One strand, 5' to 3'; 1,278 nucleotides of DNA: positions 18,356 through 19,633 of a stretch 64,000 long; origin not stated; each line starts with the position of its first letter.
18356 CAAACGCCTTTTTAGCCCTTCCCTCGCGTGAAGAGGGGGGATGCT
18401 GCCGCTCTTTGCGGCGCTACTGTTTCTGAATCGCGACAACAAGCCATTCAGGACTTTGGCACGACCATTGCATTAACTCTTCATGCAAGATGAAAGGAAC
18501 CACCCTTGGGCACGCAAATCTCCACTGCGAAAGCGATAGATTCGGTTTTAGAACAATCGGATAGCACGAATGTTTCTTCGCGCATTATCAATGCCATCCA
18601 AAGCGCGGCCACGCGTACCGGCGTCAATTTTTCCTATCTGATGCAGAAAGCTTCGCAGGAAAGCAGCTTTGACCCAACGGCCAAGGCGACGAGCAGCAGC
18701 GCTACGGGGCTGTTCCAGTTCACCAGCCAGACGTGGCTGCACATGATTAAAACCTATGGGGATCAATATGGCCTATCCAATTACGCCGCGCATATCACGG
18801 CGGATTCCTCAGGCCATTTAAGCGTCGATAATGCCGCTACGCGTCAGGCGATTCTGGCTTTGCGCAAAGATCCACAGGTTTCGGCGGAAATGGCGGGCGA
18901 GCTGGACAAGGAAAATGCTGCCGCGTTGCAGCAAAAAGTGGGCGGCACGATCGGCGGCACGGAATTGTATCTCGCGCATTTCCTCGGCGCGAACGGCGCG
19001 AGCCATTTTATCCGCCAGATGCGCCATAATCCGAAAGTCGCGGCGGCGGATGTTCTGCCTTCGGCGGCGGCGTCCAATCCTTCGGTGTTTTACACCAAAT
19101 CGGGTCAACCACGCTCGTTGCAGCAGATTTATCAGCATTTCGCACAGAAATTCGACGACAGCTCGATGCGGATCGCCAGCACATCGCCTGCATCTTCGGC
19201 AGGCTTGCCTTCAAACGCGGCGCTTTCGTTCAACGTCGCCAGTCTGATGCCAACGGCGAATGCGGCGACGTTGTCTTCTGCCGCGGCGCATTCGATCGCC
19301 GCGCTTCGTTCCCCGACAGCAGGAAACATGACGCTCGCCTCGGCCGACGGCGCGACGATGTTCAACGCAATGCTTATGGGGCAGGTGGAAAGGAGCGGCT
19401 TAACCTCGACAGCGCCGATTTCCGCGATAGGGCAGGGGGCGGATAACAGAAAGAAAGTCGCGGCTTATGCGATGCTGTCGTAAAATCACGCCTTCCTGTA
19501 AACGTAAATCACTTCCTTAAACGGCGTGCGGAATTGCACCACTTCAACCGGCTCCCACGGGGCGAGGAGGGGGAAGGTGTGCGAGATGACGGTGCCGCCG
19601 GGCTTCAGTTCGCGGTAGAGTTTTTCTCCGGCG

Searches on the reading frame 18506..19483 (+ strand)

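Call 17: search_protein_families(library=pfam, proteins=[window:18506-19483:+])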
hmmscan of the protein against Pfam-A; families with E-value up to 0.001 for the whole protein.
window:18506-19483:+ (325 aa): 1 family
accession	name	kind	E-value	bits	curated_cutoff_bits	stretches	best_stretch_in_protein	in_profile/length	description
PF01464.25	SLT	-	7.6e-07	29.1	21.3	1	30-85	2-56/117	Transglycosylase SLT domain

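Call 61: search_protein_families(library=padloc, proteins=[window:18506-19483:+], max_evalue=0.001)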
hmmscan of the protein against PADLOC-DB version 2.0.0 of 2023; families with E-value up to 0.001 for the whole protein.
window:18506-19483:+ (325 aa): 0 families
